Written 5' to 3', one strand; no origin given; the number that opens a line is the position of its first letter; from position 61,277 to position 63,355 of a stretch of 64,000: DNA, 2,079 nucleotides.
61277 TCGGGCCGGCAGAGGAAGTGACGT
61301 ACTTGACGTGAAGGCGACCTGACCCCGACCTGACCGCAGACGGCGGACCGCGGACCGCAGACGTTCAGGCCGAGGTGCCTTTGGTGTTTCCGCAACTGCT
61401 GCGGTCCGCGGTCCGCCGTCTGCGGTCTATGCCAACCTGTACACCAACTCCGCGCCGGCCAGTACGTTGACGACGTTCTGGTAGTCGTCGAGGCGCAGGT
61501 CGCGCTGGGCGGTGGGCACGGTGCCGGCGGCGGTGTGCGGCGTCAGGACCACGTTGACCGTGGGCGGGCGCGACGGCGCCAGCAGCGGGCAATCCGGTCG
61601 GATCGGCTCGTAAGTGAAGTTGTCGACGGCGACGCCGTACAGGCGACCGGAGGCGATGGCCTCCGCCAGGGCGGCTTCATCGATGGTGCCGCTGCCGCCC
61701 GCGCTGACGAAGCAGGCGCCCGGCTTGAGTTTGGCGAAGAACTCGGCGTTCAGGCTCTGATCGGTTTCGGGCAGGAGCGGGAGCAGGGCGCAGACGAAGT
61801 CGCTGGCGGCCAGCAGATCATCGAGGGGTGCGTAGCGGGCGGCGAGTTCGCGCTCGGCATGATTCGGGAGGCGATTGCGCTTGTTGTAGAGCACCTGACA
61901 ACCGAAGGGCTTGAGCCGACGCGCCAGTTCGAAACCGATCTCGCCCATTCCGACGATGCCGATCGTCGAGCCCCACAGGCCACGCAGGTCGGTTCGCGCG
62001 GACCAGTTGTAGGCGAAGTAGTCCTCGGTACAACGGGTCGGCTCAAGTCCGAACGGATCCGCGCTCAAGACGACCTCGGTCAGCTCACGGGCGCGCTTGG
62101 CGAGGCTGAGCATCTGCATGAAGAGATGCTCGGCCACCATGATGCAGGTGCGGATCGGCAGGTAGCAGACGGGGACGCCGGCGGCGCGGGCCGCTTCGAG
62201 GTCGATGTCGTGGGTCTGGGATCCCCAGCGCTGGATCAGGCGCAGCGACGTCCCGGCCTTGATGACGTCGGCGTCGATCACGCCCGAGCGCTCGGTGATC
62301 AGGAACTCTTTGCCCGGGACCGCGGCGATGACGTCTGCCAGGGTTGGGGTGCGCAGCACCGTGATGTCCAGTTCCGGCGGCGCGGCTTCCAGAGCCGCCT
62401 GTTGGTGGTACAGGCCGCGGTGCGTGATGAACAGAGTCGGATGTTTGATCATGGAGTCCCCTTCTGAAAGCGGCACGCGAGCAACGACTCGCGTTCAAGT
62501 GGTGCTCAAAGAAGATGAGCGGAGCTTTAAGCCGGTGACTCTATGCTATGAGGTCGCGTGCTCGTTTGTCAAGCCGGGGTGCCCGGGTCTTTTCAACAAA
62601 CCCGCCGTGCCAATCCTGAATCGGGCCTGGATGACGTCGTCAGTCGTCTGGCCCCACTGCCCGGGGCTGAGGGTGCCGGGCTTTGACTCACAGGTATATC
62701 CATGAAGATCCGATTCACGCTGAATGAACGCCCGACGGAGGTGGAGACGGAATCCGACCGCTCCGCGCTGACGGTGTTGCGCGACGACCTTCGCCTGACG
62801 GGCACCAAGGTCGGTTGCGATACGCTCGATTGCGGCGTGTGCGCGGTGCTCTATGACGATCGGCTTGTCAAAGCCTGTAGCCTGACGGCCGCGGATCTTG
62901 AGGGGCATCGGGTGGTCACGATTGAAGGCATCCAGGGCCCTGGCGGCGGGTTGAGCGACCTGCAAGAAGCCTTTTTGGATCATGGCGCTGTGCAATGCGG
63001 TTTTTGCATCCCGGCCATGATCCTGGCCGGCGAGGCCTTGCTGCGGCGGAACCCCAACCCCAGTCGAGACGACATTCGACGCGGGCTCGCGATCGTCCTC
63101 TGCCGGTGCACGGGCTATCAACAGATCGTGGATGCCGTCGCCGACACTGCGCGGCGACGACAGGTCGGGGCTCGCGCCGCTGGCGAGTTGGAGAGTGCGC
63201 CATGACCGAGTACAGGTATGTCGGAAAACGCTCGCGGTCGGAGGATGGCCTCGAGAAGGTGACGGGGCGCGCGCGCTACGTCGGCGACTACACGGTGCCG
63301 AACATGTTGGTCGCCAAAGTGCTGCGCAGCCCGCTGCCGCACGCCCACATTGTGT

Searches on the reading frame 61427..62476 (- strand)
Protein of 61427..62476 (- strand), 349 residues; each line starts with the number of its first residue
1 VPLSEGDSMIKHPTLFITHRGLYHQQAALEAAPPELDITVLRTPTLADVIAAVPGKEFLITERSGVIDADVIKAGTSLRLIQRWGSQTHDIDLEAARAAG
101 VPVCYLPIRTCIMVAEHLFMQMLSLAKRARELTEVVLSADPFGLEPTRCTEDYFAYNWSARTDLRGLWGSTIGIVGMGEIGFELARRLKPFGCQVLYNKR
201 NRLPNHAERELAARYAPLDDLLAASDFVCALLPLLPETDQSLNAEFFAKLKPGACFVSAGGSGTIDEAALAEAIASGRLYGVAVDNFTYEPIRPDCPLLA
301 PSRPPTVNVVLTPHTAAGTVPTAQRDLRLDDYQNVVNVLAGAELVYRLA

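Call 30: search_protein_families(library=ncbifam, proteins=[window:61427-62476:-], max_evalue=1e-10)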
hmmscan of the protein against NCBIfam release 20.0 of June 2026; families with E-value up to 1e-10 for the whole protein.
window:61427-62476:- (349 aa): 19 families
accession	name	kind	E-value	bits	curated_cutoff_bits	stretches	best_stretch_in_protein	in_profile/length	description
NF005069.0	PRK06487.1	equivalog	1.9e-40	138.9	448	1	42-326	35-299/320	2-hydroxyacid dehydrogenase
TIGR01327.1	PGDH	equivalog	5.2e-40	137.7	454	1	35-342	20-304/525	phosphoglycerate dehydrogenase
NF011938.0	PRK15409.1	equivalog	1.3e-36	126.3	492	1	63-341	52-311/324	glyoxylate/hydroxypyruvate reductase GhrB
NF009714.1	PRK13243.1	equivalog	1e-35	123.7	455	1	42-325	32-300/332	glyoxylate reductase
NF006263.0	PRK08410.1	equivalog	4.5e-30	105.1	389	1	47-321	34-290/311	D-2-hydroxyacid dehydrogenase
NF005387.0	PRK06932.1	equivalog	1.8e-29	102.7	492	1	51-317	40-289/314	2-hydroxyacid dehydrogenase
NF005750.0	PRK07574.1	equivalog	2.6e-28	99.2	329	1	69-321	106-340/386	NAD-dependent formate dehydrogenase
NF008759.0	PRK11790.1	equivalog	1.1e-25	90.2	404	1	51-327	50-305/410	phosphoglycerate dehydrogenase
NF000492.1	vanH_gen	exception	4.6e-19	68.6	540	1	163-290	138-255/312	D-lactate dehydrogenase VanH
NF041369.1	Dhydh_Halo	equivalog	1.5e-18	67.1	400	1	167-320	130-277/305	D-2-hydroxyacid dehydrogenase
NF000128.1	vanH-Sc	exception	1.8e-16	60.2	650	1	167-288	159-273/337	D-lactate dehydrogenase VanH-Sc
NF000151.1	vanH-Ac1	exception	2.5e-16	59.9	750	1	167-288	175-289/351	D-lactate dehydrogenase VanH-Ac1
NF000371.1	vanH_Agroup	exception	2.6e-16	59.7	700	1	167-319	144-297/322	VanH-A/VanH-Pt family D-lactate dehydrogenase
NF001309.0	PRK00257.1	equivalog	1e-14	54.3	434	1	167-291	114-238/379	4-phosphoerythronate dehydrogenase PdxB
NF000112.1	vanH-Amyco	exception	5.6e-14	52.1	625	1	162-287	166-281/348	VanH-AOV family D-lactate dehydrogenase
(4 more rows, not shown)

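Call 81: find_encoding_contigs(protein=window:61427-62476:-, flank=10000, max_places=3)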
Protein window:61427-62476:- (349 aa): no gene with exactly this product is on record in the collection.

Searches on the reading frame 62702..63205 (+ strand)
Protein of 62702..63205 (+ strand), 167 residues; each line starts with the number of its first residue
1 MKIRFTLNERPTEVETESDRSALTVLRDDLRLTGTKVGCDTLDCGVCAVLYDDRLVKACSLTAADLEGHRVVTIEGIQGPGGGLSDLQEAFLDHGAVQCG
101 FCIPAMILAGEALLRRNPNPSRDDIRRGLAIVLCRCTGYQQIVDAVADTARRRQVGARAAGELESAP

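Call 82: find_encoding_contigs(protein=window:62702-63205:+, flank=10000, max_places=3)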
Protein window:62702-63205:+ (167 aa): 23 contigs read that carry it; 3 places shown.
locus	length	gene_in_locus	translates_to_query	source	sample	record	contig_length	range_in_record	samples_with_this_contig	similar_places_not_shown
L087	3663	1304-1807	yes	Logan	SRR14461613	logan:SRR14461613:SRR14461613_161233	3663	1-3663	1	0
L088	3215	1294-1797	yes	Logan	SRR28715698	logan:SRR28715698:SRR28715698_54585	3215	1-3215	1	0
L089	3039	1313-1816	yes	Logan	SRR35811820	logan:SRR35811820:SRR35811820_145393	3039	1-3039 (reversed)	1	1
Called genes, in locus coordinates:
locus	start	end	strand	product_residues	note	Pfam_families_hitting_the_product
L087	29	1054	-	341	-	PF00389:2-Hacid_dh, PF02826:2-Hacid_dh_C, PF03446:NAD_binding_2 (weak)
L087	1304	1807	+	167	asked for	PF00111:Fer2 (faint), PF01799:Fer2_2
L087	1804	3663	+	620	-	?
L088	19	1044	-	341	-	PF00389:2-Hacid_dh, PF02826:2-Hacid_dh_C, PF03446:NAD_binding_2 (weak)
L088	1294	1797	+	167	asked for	PF00111:Fer2 (faint), PF01799:Fer2_2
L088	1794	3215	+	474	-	?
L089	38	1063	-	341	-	PF00389:2-Hacid_dh, PF02826:2-Hacid_dh_C, PF03446:NAD_binding_2 (weak)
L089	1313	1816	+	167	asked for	PF00111:Fer2 (faint), PF01799:Fer2_2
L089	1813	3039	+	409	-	?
